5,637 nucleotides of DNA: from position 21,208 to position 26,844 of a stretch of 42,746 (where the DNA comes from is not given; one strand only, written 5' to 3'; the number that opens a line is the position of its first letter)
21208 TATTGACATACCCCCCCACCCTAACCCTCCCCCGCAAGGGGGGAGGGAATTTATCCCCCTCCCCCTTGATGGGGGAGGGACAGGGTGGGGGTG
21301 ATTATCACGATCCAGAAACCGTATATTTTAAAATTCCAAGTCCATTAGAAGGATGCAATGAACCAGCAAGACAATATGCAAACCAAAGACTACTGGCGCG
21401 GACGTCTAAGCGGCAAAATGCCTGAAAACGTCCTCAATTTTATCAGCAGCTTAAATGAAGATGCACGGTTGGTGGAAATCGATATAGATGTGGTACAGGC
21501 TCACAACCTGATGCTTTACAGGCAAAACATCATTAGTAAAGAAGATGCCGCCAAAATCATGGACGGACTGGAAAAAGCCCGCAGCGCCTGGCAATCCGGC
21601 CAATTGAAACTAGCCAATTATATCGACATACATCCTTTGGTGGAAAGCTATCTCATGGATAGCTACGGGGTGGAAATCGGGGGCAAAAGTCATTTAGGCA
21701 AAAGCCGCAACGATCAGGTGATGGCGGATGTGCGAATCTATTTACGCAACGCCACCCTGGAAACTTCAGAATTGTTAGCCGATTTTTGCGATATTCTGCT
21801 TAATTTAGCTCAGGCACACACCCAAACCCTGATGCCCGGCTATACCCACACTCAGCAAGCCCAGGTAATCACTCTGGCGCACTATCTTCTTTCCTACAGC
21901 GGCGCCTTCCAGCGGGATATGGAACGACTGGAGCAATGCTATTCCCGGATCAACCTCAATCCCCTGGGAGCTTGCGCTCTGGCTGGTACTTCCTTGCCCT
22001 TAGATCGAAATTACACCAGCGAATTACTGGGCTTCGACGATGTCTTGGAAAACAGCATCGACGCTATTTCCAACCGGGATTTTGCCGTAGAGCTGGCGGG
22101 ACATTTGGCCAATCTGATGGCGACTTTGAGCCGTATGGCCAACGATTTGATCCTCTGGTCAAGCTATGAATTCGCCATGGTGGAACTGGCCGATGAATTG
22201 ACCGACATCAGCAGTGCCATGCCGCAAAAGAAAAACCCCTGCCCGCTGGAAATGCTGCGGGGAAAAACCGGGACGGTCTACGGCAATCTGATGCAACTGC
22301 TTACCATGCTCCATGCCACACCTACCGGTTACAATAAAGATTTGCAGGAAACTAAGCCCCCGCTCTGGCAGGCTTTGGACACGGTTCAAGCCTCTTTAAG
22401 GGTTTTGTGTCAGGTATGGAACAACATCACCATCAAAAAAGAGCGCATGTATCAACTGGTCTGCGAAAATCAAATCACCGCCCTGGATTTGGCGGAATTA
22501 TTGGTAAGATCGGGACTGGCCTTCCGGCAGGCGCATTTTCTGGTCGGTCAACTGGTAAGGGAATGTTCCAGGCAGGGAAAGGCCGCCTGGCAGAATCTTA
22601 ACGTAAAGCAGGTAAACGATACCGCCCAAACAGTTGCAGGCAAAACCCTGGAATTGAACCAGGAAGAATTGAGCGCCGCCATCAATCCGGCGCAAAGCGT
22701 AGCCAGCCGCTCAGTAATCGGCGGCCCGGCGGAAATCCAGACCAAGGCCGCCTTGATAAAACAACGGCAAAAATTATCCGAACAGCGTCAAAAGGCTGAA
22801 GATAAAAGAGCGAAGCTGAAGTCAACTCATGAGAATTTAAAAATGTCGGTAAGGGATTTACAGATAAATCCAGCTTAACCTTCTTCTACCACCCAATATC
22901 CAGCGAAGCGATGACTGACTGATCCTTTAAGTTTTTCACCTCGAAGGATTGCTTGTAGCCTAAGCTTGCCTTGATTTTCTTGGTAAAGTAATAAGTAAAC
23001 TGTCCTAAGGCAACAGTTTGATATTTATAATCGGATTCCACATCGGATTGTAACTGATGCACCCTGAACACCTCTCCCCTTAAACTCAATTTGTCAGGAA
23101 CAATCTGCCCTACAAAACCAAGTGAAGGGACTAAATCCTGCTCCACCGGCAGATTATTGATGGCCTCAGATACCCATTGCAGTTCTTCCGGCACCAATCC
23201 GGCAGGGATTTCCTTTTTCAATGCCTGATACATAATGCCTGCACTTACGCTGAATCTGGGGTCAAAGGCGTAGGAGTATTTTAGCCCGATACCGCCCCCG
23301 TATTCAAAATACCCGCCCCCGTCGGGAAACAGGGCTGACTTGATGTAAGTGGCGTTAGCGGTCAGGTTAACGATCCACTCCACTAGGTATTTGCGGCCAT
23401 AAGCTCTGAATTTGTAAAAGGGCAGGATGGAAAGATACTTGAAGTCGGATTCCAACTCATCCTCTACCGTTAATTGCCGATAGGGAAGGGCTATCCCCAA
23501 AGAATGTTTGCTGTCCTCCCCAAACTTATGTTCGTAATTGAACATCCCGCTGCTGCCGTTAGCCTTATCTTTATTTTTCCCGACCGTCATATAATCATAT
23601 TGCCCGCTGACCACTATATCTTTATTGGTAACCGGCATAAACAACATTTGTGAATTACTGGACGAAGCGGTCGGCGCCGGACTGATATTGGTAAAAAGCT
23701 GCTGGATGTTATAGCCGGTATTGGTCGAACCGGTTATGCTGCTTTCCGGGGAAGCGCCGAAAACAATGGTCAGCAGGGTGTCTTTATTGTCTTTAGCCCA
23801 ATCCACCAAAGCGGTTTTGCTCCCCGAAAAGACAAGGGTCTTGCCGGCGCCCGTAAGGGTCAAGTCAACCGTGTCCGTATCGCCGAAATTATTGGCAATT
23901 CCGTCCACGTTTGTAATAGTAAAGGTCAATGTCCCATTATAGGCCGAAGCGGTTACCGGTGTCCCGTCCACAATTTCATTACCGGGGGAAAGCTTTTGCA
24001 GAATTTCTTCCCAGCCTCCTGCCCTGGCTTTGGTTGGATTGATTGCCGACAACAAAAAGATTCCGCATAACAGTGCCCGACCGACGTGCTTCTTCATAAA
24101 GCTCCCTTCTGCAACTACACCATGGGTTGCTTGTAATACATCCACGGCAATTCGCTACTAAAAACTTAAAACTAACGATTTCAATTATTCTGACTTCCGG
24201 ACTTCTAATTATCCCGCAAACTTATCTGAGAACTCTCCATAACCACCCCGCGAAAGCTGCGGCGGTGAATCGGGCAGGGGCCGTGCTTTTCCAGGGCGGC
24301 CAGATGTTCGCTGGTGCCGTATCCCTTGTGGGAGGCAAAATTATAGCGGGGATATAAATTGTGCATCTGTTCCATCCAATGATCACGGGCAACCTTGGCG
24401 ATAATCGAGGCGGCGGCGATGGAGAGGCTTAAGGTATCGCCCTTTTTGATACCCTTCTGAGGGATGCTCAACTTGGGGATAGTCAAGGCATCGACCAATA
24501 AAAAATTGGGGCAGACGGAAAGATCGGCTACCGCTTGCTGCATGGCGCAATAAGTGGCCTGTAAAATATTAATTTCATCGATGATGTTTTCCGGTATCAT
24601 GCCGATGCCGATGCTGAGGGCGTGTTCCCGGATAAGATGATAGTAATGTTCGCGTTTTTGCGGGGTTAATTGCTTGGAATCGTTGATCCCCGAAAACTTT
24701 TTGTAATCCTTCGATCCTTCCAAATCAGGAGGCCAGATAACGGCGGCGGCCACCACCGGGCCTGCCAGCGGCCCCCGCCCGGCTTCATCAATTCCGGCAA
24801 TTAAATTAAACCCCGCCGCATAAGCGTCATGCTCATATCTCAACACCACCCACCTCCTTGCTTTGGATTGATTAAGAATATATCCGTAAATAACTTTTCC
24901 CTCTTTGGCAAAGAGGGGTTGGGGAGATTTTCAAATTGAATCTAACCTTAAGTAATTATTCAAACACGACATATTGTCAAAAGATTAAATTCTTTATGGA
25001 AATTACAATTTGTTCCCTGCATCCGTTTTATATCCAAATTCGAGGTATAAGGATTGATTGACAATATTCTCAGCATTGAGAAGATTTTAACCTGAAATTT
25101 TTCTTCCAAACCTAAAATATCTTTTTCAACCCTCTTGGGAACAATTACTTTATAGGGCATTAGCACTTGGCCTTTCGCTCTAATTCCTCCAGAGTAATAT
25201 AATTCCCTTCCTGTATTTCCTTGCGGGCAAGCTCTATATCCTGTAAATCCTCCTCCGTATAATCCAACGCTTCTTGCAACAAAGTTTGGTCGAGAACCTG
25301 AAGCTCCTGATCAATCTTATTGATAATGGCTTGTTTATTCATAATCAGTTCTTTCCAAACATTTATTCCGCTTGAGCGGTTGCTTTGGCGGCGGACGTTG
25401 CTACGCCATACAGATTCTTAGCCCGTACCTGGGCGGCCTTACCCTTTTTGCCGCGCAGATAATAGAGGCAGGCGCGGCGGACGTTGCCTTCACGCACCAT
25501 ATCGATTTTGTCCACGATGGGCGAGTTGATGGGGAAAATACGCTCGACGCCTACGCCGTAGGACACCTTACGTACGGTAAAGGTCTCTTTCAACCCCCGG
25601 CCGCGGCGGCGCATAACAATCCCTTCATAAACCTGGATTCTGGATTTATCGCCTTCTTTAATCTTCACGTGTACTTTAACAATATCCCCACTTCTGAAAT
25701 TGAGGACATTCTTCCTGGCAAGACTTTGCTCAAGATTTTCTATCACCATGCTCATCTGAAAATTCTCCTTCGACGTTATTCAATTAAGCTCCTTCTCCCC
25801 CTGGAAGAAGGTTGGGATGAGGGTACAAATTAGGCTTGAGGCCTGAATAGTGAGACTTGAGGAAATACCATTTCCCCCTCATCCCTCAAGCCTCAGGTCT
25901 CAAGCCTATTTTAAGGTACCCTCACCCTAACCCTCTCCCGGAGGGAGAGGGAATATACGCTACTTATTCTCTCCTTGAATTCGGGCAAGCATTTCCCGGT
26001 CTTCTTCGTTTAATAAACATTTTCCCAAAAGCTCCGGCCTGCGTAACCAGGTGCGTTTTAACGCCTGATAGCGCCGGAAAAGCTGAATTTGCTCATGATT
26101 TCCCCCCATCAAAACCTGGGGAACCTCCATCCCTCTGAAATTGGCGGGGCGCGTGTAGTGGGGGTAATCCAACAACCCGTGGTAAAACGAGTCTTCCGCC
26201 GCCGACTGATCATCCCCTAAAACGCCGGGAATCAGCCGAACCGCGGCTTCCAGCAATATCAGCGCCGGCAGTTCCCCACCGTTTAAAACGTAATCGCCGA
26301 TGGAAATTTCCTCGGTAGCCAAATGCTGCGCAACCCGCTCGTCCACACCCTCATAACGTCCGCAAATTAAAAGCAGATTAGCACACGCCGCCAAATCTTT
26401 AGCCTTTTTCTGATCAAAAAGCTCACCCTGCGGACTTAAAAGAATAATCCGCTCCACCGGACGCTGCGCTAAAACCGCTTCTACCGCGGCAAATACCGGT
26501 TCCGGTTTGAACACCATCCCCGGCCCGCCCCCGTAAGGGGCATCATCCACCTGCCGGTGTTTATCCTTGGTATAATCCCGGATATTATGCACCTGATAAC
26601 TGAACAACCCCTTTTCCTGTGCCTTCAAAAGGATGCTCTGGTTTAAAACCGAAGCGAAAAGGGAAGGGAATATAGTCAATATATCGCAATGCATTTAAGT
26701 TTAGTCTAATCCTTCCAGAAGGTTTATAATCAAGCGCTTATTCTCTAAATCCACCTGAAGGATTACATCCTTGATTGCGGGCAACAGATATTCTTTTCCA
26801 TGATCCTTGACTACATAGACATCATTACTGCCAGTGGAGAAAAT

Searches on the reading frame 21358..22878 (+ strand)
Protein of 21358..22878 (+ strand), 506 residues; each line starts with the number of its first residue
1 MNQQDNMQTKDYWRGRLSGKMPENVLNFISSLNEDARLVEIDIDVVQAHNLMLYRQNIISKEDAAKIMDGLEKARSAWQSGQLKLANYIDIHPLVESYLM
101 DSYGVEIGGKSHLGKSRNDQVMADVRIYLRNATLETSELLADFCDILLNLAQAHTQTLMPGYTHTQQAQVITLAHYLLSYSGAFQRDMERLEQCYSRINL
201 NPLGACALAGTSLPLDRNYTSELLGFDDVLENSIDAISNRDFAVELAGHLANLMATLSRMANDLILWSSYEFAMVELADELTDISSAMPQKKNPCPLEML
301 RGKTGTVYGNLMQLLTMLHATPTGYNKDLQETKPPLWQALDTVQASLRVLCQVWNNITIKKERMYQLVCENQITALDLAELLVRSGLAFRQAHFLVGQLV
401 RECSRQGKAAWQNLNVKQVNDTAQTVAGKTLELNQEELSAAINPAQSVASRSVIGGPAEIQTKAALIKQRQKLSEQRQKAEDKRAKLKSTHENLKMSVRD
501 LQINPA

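Call 33: search_protein_families(library=pfam, max_evalue=0.00001, proteins=[window:21358-22878:+])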
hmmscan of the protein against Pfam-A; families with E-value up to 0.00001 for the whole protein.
window:21358-22878:+ (506 aa): 2 families
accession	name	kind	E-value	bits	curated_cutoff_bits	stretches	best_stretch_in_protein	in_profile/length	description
PF00206.25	Lyase_1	-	1e-57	196.3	27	1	15-309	1-312/312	Lyase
PF14698.11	ASL_C2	-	8.5e-14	52.2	27.3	1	373-449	2-69/69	Argininosuccinate lyase C-terminal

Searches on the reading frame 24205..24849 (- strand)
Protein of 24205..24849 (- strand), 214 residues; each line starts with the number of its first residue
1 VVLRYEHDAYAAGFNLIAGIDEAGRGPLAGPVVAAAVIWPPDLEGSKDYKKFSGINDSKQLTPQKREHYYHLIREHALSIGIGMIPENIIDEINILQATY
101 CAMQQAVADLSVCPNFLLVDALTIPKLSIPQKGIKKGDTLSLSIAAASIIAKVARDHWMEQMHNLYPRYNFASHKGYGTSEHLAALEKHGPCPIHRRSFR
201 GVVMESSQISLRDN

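Call 34: search_protein_families(library=pfam, max_evalue=0.00001, proteins=[window:24205-24849:-])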
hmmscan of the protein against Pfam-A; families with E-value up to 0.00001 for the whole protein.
window:24205-24849:- (214 aa): 1 family
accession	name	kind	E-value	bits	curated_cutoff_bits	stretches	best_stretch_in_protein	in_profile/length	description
PF01351.25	RNase_HII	-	3.7e-39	135.1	25.8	1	18-200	1-197/199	Ribonuclease HII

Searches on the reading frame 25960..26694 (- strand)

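Call 34: search_protein_families(library=pfam, max_evalue=0.00001, proteins=[window:25960-26694:-])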
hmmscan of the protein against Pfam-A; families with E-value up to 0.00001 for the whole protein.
window:25960-26694:- (244 aa): 1 family
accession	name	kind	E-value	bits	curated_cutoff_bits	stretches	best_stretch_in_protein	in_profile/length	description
PF01746.26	tRNA_m1G_MT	-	2.2e-64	217.3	27.3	1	24-220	3-195/195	tRNA (Guanine-1)-methyltransferase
